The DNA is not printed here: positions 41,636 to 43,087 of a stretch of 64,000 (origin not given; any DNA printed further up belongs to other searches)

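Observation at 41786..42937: Alpha/beta-hydrolase (YqiA-like esterase) fused to a NADAR domain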

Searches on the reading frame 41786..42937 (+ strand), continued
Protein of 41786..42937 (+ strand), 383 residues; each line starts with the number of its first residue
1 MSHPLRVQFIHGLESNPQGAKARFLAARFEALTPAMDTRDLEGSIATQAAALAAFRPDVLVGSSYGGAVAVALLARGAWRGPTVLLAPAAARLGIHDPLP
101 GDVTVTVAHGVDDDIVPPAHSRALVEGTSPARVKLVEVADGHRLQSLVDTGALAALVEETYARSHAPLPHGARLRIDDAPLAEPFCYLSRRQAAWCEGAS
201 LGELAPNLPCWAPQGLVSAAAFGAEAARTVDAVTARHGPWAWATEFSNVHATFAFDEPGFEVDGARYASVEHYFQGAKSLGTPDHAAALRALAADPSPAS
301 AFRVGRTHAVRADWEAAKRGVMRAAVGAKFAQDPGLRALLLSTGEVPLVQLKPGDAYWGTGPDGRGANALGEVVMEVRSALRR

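Call 33: predict_structure(alignment_id=A2)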
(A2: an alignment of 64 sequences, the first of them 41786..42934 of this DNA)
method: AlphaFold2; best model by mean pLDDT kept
length: 383 residues; sequences in the alignment: 64
mean_pLDDT: 95.9   pTM: 0.90
mean pLDDT of the five models: 95.9, 96.0, 95.3, 95.1, 94.8
residues with pLDDT >= 90: 362; 70-90: 20; 50-70: 1; < 50: 0
segments of 3 or more residues with pLDDT < 50: none
pLDDT, mean of each block of 10 residues (from residue 1): 91 94 98 97 98 98 98 97 98 95 97 98 96 98 97 98 97 94 96 95 97 96 92 96 92 86 97 98 98 94 96 98 98 96 96 94 95 98 96
secondary structure, 60 per line:
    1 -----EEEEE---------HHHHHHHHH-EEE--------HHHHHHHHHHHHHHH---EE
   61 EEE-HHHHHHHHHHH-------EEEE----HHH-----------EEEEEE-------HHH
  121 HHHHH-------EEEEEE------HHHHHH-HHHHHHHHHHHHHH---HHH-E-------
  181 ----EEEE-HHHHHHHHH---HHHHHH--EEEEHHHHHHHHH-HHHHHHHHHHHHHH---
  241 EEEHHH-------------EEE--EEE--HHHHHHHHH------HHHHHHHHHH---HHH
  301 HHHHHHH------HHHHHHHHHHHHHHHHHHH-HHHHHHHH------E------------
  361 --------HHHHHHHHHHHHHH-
elements in order: E6-10 H20-28 E30-32 H41-55 E59-63 H65-75 E83-86 E105-110 H118-125 E133-138 H145-150 H152-165 E185-188 H190-198 H202-207 E210-213 H214-222 H224-237 E241-243 E260-262 E265-267 H270-278 H285-294 H298-307 H314-332 H334-341 H369-382

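Call 37: fold_search(model_id=the predicted structure, library=pdb)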
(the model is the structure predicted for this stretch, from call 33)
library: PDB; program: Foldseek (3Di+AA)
matches with E <= 10: 1673; with E <= 0.001: 296
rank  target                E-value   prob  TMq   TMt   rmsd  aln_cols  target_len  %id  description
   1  2b3w_MODEL_1_A        6.0e-10  1.00  0.32  0.70   1.9       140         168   39  NMR structure of the E.coli protein YbiA, Northeast Structural Genomics target ET24. (released 2005-11-01)
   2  2qjw_A                6.6e-08  1.00  0.36  0.73   3.1       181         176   24  CRYSTAL STRUCTURE OF A PUTATIVE HYDROLASE OF THE ALPHA/BETA SUPERFAMILY (XCC1541) FROM XANTHOMONAS CAMPESTRIS PV. CAMP (released 2007-07-24)
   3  2qjw_D                2.0e-07  1.00  0.34  0.72   3.5       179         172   24  CRYSTAL STRUCTURE OF A PUTATIVE HYDROLASE OF THE ALPHA/BETA SUPERFAMILY (XCC1541) FROM XANTHOMONAS CAMPESTRIS PV. CAMP (released 2007-07-24)
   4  2qjw_C                2.7e-07  1.00  0.33  0.69   3.6       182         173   25  CRYSTAL STRUCTURE OF A PUTATIVE HYDROLASE OF THE ALPHA/BETA SUPERFAMILY (XCC1541) FROM XANTHOMONAS CAMPESTRIS PV. CAMP (released 2007-07-24)
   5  8bau                  3.0e-07  1.00  0.33  0.65   3.0       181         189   24  Phytophthora nicotianae var. parasitica NADAR in complex with ADP-ribose (released 2023-07-12)
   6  3llc                  5.7e-07  1.00  0.33  0.47   5.9       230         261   20  Crystal structure of Putative hydrolase (YP_002548124.1) from Agrobacterium vitis S4 at 1.80 A resolution (released 2010-03-23)
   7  8trf_B                2.5e-06  1.00  0.35  0.50   5.4       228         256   19  Crystal structure of SM0281, an alpha/beta hydrolase from Sinorhizobium meliloti (released 2025-02-12)
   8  7ozm                  2.9e-06  1.00  0.33  0.44   7.4       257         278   19  Crystal Structure of mtbMGL K74A (Closed Cap Conformation) (released 2021-09-15)
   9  6eic_B                3.3e-06  1.00  0.30  0.39   8.1       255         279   19  Crystal structure of Rv0183, a Monoglyceride Lipase from Mycobacterium Tuberculosis (released 2018-06-27)
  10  6ny9                  4.1e-06  1.00  0.33  0.49   5.6       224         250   17  Alpha/beta hydrolase domain-containing protein 10 from mouse (released 2020-01-22)
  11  8trf_D                5.8e-06  1.00  0.35  0.53   5.7       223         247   18  Crystal structure of SM0281, an alpha/beta hydrolase from Sinorhizobium meliloti (released 2025-02-12)
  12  8trf_C                6.4e-06  1.00  0.35  0.53   5.3       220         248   19  Crystal structure of SM0281, an alpha/beta hydrolase from Sinorhizobium meliloti (released 2025-02-12)
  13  6eic_A                7.6e-06  1.00  0.31  0.42   7.9       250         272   20  Crystal structure of Rv0183, a Monoglyceride Lipase from Mycobacterium Tuberculosis (released 2018-06-27)
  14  3pf9                  8.6e-06  1.00  0.34  0.51   7.3       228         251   19  Crystal structure of the Lactobacillus johnsonii cinnamoyl esterase LJ0536 S106A mutant (released 2011-08-31)
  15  5syn_C                8.6e-06  1.00  0.33  0.54   5.2       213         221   17  Cocrystal structure of the human acyl protein thioesterase 2 with an isoform-selective inhibitor, ML349 (released 2016-10-26)
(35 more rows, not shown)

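Call 43: search_protein_families(library=pfam, proteins=[P0018, P0020, P0029, P0021, P0023, P0037, P0040, P0065, P0019, P0011], max_evalue=0.01)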
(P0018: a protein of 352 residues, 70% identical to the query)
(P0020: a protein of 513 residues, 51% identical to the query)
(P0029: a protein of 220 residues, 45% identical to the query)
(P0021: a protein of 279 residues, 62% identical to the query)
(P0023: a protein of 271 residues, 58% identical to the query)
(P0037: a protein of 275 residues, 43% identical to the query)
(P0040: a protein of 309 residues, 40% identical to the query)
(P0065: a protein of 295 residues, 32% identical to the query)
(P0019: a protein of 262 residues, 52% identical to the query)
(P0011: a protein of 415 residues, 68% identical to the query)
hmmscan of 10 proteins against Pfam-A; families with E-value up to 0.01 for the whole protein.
P0018 (352 aa): 3 families
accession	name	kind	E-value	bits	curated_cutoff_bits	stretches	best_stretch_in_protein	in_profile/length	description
PF05728.18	UPF0227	-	0.0012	19.2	21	1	190-270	4-90/187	Uncharacterised protein family (UPF0227)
PF08843.17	AbiEii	-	0.0018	18.7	22.5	1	14-57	2-50/238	Nucleotidyl transferase AbiEii toxin, Type IV TA system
PF12697.13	Abhydrolase_6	-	0.0071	17.5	26.3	1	220-318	52-135/217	Alpha/beta hydrolase family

P0020 (513 aa): 1 family
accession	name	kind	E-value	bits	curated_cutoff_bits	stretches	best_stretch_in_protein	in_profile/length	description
PF08719.17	NADAR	-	2.2e-29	103.2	35.1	1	373-510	12-163/163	NADAR domain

P0029 (220 aa): 3 families
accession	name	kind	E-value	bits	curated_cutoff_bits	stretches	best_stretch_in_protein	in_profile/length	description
PF12146.15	Hydrolase_4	-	8.2e-06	25.7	27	0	107-148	192-232/239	Serine aminopeptidase, S33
PF05728.18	UPF0227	-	0.00021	21.6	21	1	13-80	4-79/187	Uncharacterised protein family (UPF0227)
PF12697.13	Abhydrolase_6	-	0.00046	21.3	26.3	1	34-210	32-178/217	Alpha/beta hydrolase family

P0021 (279 aa): 2 families
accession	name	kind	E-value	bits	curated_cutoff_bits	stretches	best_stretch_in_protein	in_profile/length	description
PF05728.18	UPF0227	-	2.5e-05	24.7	21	1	10-74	4-76/187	Uncharacterised protein family (UPF0227)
PF12697.13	Abhydrolase_6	-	0.0022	19.1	26.3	1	35-113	36-117/217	Alpha/beta hydrolase family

P0023 (271 aa): 1 family
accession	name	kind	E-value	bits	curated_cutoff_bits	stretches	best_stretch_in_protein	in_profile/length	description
PF05728.18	UPF0227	-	0.00035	21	21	1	12-81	2-79/187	Uncharacterised protein family (UPF0227)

P0037 (275 aa): 7 families
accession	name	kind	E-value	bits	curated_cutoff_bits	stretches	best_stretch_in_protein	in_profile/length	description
PF00561.26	Abhydrolase_1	-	8e-06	26.1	25.8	0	140-174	54-87/245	alpha/beta hydrolase fold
PF05728.18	UPF0227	-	0.00016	22.1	21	0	207-251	130-173/187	Uncharacterised protein family (UPF0227)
PF12697.13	Abhydrolase_6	-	0.00034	21.8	26.3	1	52-207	1-113/217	Alpha/beta hydrolase family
PF03959.19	FSH1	-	0.00035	20.8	21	1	143-250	87-201/211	Serine hydrolase (FSH1)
PF12146.15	Hydrolase_4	-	0.00035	20.4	27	0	213-242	193-222/239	Serine aminopeptidase, S33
PF02230.22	Abhydrolase_2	-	0.0018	18.6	23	0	152-245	102-190/217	Phospholipase/Carboxylesterase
PF20434.5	BD-FAE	-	0.0041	17.1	26.8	0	210-235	188-213/215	BD-FAE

P0040 (309 aa): 4 families
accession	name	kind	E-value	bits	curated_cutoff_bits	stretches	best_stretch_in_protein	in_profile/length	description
PF05728.18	UPF0227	-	1.1e-06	29.1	21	0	127-183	40-96/187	Uncharacterised protein family (UPF0227)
PF12146.15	Hydrolase_4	-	3.3e-05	23.8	27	0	191-224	187-220/239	Serine aminopeptidase, S33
PF12697.13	Abhydrolase_6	-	0.0013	19.8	26.3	1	133-205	52-112/217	Alpha/beta hydrolase family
PF00975.26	Thioesterase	-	0.0076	16.9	26.4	0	125-172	44-94/226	Thioesterase domain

P0065 (295 aa): 1 family
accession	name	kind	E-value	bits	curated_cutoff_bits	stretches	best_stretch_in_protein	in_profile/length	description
PF12146.15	Hydrolase_4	-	0.0019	18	27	0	149-174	72-97/239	Serine aminopeptidase, S33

P0019 (262 aa): 1 family
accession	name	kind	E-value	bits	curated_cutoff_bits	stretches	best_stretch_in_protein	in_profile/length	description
PF08719.17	NADAR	-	3.7e-28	99.2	35.1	1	122-258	12-162/163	NADAR domain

P0011 (415 aa): 2 families
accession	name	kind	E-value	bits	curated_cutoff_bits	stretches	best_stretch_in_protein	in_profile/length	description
PF08719.17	NADAR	-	4.1e-28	99.1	35.1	1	270-406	12-162/163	NADAR domain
PF05728.18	UPF0227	-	0.0018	18.6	21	1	34-117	4-93/187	Uncharacterised protein family (UPF0227)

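Call 46: find_encoding_contigs(protein=P0001, flank=10000, max_places=2)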
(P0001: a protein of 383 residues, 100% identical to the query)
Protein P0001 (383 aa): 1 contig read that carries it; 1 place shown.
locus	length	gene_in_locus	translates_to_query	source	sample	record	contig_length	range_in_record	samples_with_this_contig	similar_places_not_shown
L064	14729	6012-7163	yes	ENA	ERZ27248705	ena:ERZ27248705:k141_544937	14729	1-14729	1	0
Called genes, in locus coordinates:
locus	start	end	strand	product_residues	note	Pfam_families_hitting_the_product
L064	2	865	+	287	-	?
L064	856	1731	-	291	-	PF01177:Asp_Glu_race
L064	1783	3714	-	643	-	PF02705:K_trans, PF22776:K_trans_C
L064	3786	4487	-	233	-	PF00072:Response_reg, PF00486:Trans_reg_C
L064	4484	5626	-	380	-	PF13493:DUF4118, PF00512:HisKA, PF02518:HATPase_c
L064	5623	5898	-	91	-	-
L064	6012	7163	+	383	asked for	PF08719:NADAR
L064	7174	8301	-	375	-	-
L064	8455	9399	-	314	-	-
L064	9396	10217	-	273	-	PF02673:BacA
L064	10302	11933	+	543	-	PF00171:Aldedh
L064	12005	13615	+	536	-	PF12889:DUF3829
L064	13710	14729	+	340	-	?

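Call 50: search_protein_families(library=padloc, proteins=[window:41786-42937:+], max_evalue=0.01)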
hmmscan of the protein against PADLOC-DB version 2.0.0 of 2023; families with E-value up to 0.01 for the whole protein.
window:41786-42937:+ (383 aa): 1 family
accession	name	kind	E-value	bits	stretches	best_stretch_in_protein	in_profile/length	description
PDLC04643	PDC-M42C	-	4.6e-07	28.2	1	259-363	23-128/158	-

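Call 77: find_encoding_contigs(protein=P0014, flank=5000, max_places=4)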
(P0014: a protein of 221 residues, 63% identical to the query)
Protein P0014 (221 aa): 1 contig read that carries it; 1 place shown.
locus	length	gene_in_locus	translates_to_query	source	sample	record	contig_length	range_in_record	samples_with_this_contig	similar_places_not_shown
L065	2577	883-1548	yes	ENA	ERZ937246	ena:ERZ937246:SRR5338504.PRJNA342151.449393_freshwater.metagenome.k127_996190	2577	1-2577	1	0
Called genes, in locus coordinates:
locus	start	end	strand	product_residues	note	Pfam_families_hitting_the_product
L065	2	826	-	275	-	?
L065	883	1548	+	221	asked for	PF08719:NADAR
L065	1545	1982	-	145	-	-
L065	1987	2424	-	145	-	PF26512:SOI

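Call 78: find_encoding_contigs(protein=P0010, flank=5000, max_places=3)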
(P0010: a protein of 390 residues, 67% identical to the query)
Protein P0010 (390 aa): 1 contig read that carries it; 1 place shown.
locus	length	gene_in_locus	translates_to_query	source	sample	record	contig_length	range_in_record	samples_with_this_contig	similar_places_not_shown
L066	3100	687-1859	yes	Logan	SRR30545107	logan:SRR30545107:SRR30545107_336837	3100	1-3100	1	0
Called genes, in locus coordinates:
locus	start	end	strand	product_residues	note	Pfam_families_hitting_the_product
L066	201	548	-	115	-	-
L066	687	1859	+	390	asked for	PF08719:NADAR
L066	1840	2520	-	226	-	-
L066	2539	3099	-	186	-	?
